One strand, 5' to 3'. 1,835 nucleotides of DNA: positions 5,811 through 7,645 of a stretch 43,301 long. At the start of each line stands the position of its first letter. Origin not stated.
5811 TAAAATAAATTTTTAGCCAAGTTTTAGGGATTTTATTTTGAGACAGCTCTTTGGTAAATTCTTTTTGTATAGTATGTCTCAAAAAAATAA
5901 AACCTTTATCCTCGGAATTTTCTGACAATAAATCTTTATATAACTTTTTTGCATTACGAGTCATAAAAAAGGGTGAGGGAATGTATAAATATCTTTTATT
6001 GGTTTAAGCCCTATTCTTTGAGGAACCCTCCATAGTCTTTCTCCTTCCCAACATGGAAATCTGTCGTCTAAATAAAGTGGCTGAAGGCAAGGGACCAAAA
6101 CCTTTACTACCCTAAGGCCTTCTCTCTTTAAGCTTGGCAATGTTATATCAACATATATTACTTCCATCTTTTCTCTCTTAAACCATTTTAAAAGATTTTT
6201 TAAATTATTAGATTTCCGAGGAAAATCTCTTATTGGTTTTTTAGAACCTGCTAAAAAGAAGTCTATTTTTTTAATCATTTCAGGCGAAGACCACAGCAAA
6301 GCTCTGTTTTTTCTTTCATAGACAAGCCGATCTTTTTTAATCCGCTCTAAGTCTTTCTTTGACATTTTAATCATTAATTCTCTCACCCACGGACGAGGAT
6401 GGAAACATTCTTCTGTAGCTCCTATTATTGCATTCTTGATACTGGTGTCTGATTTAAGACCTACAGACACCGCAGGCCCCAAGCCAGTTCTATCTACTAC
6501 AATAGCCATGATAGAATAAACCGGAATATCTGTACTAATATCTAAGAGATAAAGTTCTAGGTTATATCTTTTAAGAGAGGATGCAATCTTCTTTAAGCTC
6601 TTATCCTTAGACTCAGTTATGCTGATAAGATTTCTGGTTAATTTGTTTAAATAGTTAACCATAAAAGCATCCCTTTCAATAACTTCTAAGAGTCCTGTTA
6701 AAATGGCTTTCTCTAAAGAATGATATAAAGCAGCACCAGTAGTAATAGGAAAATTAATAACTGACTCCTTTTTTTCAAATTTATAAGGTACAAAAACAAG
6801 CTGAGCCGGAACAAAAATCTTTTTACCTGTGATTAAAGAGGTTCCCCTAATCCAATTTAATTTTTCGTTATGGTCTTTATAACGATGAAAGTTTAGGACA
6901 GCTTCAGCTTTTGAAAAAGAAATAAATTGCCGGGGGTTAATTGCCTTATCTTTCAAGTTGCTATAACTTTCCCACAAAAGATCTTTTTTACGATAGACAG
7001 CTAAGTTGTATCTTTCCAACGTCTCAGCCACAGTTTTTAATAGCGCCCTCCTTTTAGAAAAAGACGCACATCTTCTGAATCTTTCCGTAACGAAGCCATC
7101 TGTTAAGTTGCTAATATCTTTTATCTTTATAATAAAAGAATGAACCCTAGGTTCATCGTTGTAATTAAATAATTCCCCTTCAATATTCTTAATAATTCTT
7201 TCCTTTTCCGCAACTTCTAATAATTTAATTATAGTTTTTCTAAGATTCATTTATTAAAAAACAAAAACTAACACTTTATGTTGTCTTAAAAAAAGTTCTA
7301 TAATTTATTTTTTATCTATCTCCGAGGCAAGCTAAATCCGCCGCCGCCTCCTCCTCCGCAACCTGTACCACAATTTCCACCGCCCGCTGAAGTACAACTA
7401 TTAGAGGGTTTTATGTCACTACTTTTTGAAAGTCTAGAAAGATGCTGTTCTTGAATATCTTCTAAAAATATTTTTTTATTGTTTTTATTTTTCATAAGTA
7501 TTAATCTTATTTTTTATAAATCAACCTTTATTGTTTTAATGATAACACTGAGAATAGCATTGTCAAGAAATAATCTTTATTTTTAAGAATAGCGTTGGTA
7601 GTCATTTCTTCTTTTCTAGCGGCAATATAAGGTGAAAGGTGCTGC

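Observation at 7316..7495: Unannotated 59-aa precursor peptide with a microcin-B17-like Gly-rich, Cys/Ser/Thr-bearing core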

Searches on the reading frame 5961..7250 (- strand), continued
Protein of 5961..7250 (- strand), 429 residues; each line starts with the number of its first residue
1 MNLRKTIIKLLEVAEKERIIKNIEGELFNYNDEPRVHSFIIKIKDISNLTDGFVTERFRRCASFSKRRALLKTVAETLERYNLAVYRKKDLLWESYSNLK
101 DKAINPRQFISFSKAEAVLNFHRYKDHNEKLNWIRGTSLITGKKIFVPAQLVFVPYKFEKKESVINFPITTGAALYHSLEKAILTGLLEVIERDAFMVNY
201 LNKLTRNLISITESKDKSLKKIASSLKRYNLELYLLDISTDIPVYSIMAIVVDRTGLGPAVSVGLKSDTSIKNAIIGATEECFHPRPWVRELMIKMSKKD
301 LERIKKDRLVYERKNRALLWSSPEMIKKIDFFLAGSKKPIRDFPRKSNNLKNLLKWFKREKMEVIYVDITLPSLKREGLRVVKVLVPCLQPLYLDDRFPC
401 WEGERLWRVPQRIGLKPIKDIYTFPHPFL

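Call 76: predict_structure(alignment_id=A1)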
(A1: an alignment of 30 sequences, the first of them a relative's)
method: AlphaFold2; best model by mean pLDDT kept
length: 429 residues; sequences in the alignment: 30
mean_pLDDT: 91.1   pTM: 0.92
mean pLDDT of the five models: 91.1, 90.0, 89.2, 88.7, 88.3
residues with pLDDT >= 90: 289; 70-90: 130; 50-70: 10; < 50: 0
segments of 3 or more residues with pLDDT < 50: none
pLDDT, mean of each block of 10 residues (from residue 1): 81 86 80 85 78 74 91 93 90 97 95 77 93 98 97 91 88 94 97 98 96 90 90 96 97 89 96 95 87 90 86 92 95 96 90 97 97 91 96 91 92 94 91
secondary structure, 60 per line:
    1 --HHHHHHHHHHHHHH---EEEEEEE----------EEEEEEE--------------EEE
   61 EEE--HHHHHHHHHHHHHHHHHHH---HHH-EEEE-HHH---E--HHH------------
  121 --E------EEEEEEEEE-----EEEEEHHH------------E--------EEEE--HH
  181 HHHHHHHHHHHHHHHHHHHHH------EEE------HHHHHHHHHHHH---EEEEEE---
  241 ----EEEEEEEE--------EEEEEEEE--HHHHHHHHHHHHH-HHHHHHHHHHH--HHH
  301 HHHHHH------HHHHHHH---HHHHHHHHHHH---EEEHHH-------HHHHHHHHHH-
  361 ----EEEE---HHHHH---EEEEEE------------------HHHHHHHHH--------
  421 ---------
elements in order: H3-16 E20-26 E37-43 E58-63 H66-84 E92-95 E130-138 E144-148 E173-176 H179-201 E208-210 H217-228 E232-237 E245-252 E261-268 H271-283 H285-295 H298-306 H313-319 H323-333 E337-339 H350-359 E365-368 H372-376 E380-385 H404-412

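Call 80: fold_search(model_id=the predicted structure, library=pdb)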
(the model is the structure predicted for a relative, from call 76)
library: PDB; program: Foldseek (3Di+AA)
matches with E <= 10: 244; with E <= 0.001: 42
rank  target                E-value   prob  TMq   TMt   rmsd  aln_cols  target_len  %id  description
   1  4v1v_A                1.0e-23  1.00  0.77  0.46   4.6       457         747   18  Heterocyclase in complex with substrate and Cofactor (released 2015-01-14)
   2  4v1v_B                6.4e-23  1.00  0.80  0.48   3.8       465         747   18  Heterocyclase in complex with substrate and Cofactor (released 2015-01-14)
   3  4v1t_B                1.6e-22  1.00  0.76  0.45   5.6       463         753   18  Heterocyclase in complex with substrate and Cofactor (released 2015-01-14)
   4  4v1t_A                1.7e-22  1.00  0.80  0.48   4.2       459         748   19  Heterocyclase in complex with substrate and Cofactor (released 2015-01-14)
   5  4v1u_B                2.1e-22  1.00  0.75  0.45   4.8       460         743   18  Heterocyclase in complex with substrate and Cofactor (released 2015-01-14)
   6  4v1u_A                4.9e-22  1.00  0.78  0.47   4.5       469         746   18  Heterocyclase in complex with substrate and Cofactor (released 2015-01-14)
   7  7u58_A                6.7e-21  1.00  0.72  0.49   4.5       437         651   18  YcaO-mediated ATP-dependent peptidase activity in ribosomal peptide biosynthesis (released 2022-11-02)
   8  7u58_B                8.8e-21  1.00  0.76  0.53   5.1       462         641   16  YcaO-mediated ATP-dependent peptidase activity in ribosomal peptide biosynthesis (released 2022-11-02)
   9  6peu_B                4.0e-20  1.00  0.73  0.81   3.8       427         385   19  Structure of YcaO enzyme from Methanocaldococcus jannaschii in complex with peptide (released 2019-11-06)
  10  6peu_A                1.5e-19  1.00  0.73  0.80   4.2       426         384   19  Structure of YcaO enzyme from Methanocaldococcus jannaschii in complex with peptide (released 2019-11-06)
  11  6peu_D                1.7e-19  1.00  0.71  0.80   4.4       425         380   20  Structure of YcaO enzyme from Methanocaldococcus jannaschii in complex with peptide (released 2019-11-06)
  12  4bs9                  1.9e-19  1.00  0.63  0.41   5.2       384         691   20  Structure of the heterocyclase TruD (released 2013-11-06)
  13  6peu_C                2.6e-19  1.00  0.72  0.80   3.9       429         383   19  Structure of YcaO enzyme from Methanocaldococcus jannaschii in complex with peptide (released 2019-11-06)
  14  6pe3                  2.7e-19  1.00  0.68  0.78   5.5       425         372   20  Structure of YcaO enzyme from Methanocaldococcus jannaschii in complex with ATP (released 2020-01-08)
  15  6cib_A                2.9e-16  1.00  0.66  0.77   4.5       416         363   17  The structure of YcaO from Methanopyrus kandleri bound with AMPPCP and Mg2+ (released 2018-03-21)
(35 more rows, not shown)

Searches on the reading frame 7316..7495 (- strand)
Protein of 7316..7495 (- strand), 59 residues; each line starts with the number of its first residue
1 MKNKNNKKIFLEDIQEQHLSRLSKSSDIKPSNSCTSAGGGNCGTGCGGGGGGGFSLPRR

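Call 7: search_protein_families(library=pfam, proteins=[window:7316-7495:-], max_evalue=0.01)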
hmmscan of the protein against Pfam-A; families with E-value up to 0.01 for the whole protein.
window:7316-7495:- (59 aa): 0 families

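Call 8: search_protein_families(library=ncbifam, proteins=[window:7316-7495:-], max_evalue=0.01)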
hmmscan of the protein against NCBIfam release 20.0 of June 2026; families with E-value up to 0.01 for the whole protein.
window:7316-7495:- (59 aa): 0 families

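Call 12: find_homologous_proteins(query=window:7319-7495:-, max_evalue=10)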
Query seq(59 aa) (59 aa): 1 proteins with E <= 10 among 5 candidates.
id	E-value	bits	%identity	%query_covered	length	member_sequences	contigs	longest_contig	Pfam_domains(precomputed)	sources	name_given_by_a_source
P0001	1.5e-31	124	100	100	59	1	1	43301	-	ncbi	-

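Call 56: find_homologous_proteins(query=A2, max_evalue=1)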
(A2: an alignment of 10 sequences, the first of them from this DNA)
Query A2 (10 sequences) (59 aa, profile of the alignment): 16 proteins with E <= 1 among 8000 candidates.
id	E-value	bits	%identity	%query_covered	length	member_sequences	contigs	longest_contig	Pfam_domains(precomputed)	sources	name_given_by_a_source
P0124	8.2e-16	76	41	42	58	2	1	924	-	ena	-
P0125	8.8e-16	76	47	29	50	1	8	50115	-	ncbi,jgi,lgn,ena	jgi:hypothetical protein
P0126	1.5e-15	75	36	71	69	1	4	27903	-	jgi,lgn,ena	-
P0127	4.7e-15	73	50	27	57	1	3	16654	-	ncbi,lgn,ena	-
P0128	5.9e-15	73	43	58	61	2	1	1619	PF27784.1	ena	-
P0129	1.7e-14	71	-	-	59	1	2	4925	-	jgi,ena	-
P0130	2.6e-14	71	38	78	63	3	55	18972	-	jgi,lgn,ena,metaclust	metaclust:\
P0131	3.5e-14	70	41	42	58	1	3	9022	-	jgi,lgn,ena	-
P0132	8.8e-14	69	46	41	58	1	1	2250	-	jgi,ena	-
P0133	1.9e-13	68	-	-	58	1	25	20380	-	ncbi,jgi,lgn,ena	-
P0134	1.1e-12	66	44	42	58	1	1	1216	-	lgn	-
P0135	1.4e-12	65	-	-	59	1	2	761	-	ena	-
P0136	2.3e-12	65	41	37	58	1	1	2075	-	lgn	-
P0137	1.3e-11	62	-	-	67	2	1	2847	-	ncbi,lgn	-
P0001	2.6e-10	58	100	100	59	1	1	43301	-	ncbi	-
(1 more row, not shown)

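Call 58: search_protein_families(library=pfam, proteins=[P0128, P0001, P0130, P0125, P0126, P0127, P0133], max_evalue=10)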
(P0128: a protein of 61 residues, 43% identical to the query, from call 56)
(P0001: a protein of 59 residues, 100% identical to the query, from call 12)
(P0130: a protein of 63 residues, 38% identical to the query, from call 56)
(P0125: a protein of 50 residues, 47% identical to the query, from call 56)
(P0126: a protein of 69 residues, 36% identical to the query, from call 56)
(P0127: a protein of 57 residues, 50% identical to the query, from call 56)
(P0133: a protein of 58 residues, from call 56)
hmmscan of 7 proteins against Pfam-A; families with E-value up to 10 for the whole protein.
P0128 (61 aa): 0 families

P0001 (59 aa): 1 family
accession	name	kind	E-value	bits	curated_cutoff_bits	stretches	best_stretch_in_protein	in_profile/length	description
PF25184.1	YxzE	-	0.041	15.4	40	1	2-52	28-64/65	YxzE-like putative bacteriocin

P0130 (63 aa): 3 families
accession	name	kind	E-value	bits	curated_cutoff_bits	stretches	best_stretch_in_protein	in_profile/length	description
PF23237.1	HYR_4C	-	0.059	14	27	1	12-59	4-49/73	HYR-like domain with 4 cysteines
PF15454.11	LAMTOR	-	0.084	14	25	1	9-31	30-52/75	Late endosomal/lysosomal adaptor and MAPK and MTOR activator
PF13846.11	DUF4196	-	0.086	13.5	25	1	2-44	14-55/112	Domain of unknown function (DUF4196)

P0125 (50 aa): 5 families
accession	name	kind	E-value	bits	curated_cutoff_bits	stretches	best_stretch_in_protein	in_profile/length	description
PF11471.13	Sugarporin_N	-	0.015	16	25.7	1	17-33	3-19/31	Maltoporin periplasmic N-terminal extension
PF12787.12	EcsC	-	0.04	14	30.4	1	9-49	69-109/240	EcsC protein family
PF24012.1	DUF7326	-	0.043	14.6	27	1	5-31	21-47/76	Family of unknown function (DUF7326)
PF23991.1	DUF7310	-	0.067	14.1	40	1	14-35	33-54/83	Coiled-coil region of unknown function (DUF7310)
PF23768.1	DUF7167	-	0.13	12.8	24.4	1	2-38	17-54/60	Domain of unknown function (DUF7167)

P0126 (69 aa): 0 families

P0127 (57 aa): 5 families
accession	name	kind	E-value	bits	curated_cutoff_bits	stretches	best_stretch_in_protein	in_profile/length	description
PF24012.1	DUF7326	-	0.011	16.5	27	1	11-38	20-47/76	Family of unknown function (DUF7326)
PF05714.16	PFam54_60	-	0.042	13.9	27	1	2-40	88-126/185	Borrelia Bbcrasp-1 domain containing protein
PF12787.12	EcsC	-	0.067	13.3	30.4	1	4-56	60-109/240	EcsC protein family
PF03763.18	Remorin_C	-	0.091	13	29.7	1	3-40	35-72/107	Remorin, C-terminal region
PF04120.17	Iron_permease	-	0.27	11.5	25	1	5-41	78-114/128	Low affinity iron permease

P0133 (58 aa): 0 families

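Call 59: find_encoding_contigs(protein=P0125, flank=6000, max_places=3)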
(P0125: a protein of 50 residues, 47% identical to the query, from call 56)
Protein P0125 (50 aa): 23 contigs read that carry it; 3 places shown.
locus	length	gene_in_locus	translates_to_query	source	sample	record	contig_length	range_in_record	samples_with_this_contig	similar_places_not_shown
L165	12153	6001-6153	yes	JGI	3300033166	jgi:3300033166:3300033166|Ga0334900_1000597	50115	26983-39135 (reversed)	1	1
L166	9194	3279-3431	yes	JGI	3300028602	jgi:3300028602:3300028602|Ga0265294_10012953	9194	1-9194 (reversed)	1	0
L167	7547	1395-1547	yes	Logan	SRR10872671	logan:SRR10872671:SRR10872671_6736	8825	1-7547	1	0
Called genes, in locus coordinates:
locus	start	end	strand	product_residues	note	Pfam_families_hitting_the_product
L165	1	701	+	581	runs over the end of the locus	PF12229:PG_binding_4 (weak), PF04294:VanW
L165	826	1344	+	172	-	PF01936:NYN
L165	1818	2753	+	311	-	PF01494:FAD_binding_3 (faint)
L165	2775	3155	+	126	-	PF14584:DUF4446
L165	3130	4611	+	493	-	PF00009:GTP_EFTU, PF00071:Ras, PF01926:MMR_HSR1, PF08477:Roc (weak), PF09439:SRPRB (faint), PF22042:EF-G_D2, PF11987:IF-2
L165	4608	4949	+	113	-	PF02033:RBFA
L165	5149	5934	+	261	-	PF02540:NAD_synthase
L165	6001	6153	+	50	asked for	-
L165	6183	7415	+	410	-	PF02624:YcaO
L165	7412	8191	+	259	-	PF00881:Nitroreductase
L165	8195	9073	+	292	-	PF00398:RrnaAD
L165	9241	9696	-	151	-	-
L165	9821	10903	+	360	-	PF00575:S1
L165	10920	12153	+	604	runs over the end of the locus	PF00004:AAA, PF07728:AAA_5 (weak), PF23902:AAA_lid_PRS2_C (faint), PF17862:AAA_lid_3, PF01434:Peptidase_M41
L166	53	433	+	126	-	PF14584:DUF4446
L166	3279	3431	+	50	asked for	-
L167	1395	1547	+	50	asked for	-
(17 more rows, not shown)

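Call 60: find_encoding_contigs(protein=P0127, flank=6000, max_places=2)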
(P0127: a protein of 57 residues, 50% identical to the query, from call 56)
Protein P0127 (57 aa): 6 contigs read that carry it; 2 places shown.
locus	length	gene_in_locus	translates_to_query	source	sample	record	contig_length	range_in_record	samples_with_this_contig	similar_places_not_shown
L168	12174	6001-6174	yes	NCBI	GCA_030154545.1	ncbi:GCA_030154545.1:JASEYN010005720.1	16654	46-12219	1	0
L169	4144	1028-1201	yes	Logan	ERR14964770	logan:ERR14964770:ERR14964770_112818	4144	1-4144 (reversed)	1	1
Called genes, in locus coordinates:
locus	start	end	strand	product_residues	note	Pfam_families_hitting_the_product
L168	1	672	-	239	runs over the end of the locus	?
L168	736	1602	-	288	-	PF00291:PALP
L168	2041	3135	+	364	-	PF05496:RuvB_N (faint), PF13177:DNA_pol3_delta2, PF00004:AAA, PF13173:AAA_14 (weak), PF13401:AAA_22 (faint), PF22608:DNAX_ATPase_lid, PF12169:DNA_pol3_gamma3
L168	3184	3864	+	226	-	-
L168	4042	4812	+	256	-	-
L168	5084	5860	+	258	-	PF02540:NAD_synthase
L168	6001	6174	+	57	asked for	-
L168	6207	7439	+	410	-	PF02624:YcaO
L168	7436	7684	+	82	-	-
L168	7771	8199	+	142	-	PF00881:Nitroreductase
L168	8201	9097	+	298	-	PF00398:RrnaAD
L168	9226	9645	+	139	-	PF09864:MliC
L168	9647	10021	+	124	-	PF06262:Zincin_1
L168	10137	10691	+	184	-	-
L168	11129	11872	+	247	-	PF00121:TIM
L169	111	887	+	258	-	PF02540:NAD_synthase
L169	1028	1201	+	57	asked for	-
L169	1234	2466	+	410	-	PF02624:YcaO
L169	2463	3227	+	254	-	PF00881:Nitroreductase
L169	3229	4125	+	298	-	PF00398:RrnaAD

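Call 61: find_encoding_contigs(protein=P0131, flank=6000, max_places=2)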
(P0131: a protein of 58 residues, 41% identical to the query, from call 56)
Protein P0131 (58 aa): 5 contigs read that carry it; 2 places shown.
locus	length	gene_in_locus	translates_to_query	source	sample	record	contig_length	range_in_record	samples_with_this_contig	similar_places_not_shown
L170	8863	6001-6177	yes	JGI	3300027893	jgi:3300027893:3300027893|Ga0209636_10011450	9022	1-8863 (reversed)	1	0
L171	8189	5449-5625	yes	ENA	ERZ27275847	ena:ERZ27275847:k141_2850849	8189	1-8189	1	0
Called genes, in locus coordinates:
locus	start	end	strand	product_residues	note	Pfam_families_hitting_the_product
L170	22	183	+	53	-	-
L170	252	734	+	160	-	-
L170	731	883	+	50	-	-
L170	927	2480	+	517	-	PF00005:ABC_tran, PF02463:SMC_N (faint), PF00004:AAA (faint), PF13304:AAA_21 (faint), PF00005:ABC_tran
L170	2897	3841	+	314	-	PF04055:Radical_SAM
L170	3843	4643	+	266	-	PF04055:Radical_SAM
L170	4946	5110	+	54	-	-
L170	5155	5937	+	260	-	PF02540:NAD_synthase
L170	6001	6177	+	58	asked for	-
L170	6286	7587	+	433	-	PF02624:YcaO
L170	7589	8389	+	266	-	PF00881:Nitroreductase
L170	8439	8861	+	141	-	?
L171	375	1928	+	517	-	PF00005:ABC_tran, PF02463:SMC_N (faint), PF00004:AAA (faint), PF13304:AAA_21 (faint), PF00005:ABC_tran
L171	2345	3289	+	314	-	PF04055:Radical_SAM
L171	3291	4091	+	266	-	PF04055:Radical_SAM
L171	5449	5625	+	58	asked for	-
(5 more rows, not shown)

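Call 72: search_protein_families(library=pfam, proteins=[L170:8439-8861:+, L170:2897-3841:+, L170:3843-4643:+, L170:4946-5110:+, L170:731-883:+, L170:252-734:+, L165:9241-9696:-], max_evalue=0.01)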
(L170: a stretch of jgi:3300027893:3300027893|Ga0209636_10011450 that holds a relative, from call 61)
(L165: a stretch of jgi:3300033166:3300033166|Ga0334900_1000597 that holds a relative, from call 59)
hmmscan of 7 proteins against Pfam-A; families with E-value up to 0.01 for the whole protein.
L170:8439-8861:+ (141 aa): 5 families
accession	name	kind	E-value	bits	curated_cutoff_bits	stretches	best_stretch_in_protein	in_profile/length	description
PF00583.31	Acetyltransf_1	-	1.9e-13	51.1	20.7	1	54-138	24-112/116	Acetyltransferase (GNAT) family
PF13508.13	Acetyltransf_7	-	3.5e-10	40.5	27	1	64-140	4-80/84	Acetyltransferase (GNAT) domain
PF13673.13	Acetyltransf_10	-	1.7e-09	38.1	23.6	1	43-139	12-104/128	Acetyltransferase (GNAT) domain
PF08445.16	FR47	-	0.0024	18.2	22.1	1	87-139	21-74/86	FR47-like protein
PF07404.17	TEBP_beta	-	0.0078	16.4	26.6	0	25-71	17-63/140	Telomere-binding protein beta subunit (TEBP beta)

L170:2897-3841:+ (314 aa): 3 families
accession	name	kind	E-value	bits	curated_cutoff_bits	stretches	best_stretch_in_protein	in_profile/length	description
PF04055.27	Radical_SAM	-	7e-11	43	29.5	1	6-166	2-157/166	Radical SAM superfamily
PF13353.11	Fer4_12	-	0.00071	20.3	22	1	9-115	13-109/137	4Fe-4S single cluster domain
PF13186.11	SPASM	-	0.0017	19.1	21.5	1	238-289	1-50/67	Iron-sulfur cluster-binding domain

L170:3843-4643:+ (266 aa): 1 family
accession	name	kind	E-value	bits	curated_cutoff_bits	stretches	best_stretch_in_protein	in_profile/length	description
PF04055.27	Radical_SAM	-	7.4e-14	52.7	29.5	1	24-179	1-148/166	Radical SAM superfamily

L170:4946-5110:+ (54 aa): 0 families

L170:731-883:+ (50 aa): 0 families

L170:252-734:+ (160 aa): 0 families

L165:9241-9696:- (151 aa): 0 families

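Call 78: search_protein_representatives(alignment_id=A3)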
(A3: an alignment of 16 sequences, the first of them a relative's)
Query: 16 sequences, 60 profile positions. Proteins with E-value up to 0.001 (for the whole library): 18; up to 1e-10: 7; up to 1e-30: 0. The best 18 are listed.
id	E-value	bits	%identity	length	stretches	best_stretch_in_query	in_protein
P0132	2.4e-21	91.6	-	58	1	1-56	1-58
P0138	6.6e-18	80.6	-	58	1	1-56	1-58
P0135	7.0e-16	74.1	-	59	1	1-59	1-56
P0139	9.2e-16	73.7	-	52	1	7-56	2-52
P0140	3.5e-15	71.8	-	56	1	1-56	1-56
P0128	9.9e-15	70.4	-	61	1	6-60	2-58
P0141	4.6e-11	58.6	-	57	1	1-56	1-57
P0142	6.2e-10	55.0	-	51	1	7-56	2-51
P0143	6.3e-10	55.0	-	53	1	7-56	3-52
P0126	3.4e-09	52.7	-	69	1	1-60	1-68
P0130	1.0e-08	51.1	-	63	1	1-56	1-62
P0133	3.7e-08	49.3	-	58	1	1-59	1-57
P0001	1.2e-06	44.5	-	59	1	9-57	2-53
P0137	1.2e-06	44.5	-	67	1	11-59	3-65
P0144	7.3e-06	42.0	-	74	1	11-56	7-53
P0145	2.4e-05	40.3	-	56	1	1-55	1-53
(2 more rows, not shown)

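Call 81: find_encoding_contigs(protein=P0145, flank=6000, max_places=3)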
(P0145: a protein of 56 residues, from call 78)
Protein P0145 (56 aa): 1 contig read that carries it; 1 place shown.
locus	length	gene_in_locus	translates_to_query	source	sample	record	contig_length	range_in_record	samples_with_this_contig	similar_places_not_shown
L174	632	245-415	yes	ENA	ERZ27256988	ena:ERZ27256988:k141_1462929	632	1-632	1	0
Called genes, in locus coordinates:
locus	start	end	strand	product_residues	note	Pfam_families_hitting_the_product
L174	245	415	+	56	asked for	-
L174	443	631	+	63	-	?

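Call 82: find_encoding_contigs(protein=P0142, flank=6000, max_places=2)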
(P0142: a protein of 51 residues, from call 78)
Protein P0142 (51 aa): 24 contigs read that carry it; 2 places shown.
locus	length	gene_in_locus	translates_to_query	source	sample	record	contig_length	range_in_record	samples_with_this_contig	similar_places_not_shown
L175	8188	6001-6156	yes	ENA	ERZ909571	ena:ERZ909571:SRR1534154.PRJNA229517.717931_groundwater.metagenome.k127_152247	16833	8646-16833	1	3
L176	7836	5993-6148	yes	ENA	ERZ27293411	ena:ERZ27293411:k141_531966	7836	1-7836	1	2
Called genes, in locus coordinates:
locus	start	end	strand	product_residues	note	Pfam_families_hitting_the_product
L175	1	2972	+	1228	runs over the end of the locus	PF00270:DEAD (weak), PF00271:Helicase_C (weak)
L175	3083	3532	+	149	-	PF00293:NUDIX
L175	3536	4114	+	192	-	PF01928:CYTH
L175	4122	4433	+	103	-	PF03819:MazG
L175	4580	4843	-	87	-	PF15738:YafQ_toxin (faint), PF05015:HigB-like_toxin (faint)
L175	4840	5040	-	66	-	-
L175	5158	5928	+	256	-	PF02540:NAD_synthase, PF06508:QueC (weak)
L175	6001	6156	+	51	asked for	-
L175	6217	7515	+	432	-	PF02624:YcaO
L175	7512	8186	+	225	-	?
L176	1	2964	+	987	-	?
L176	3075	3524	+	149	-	PF00293:NUDIX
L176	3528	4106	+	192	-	PF01928:CYTH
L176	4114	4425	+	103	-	PF03819:MazG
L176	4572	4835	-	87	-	PF15738:YafQ_toxin (faint), PF05015:HigB-like_toxin (faint)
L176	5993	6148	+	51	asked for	-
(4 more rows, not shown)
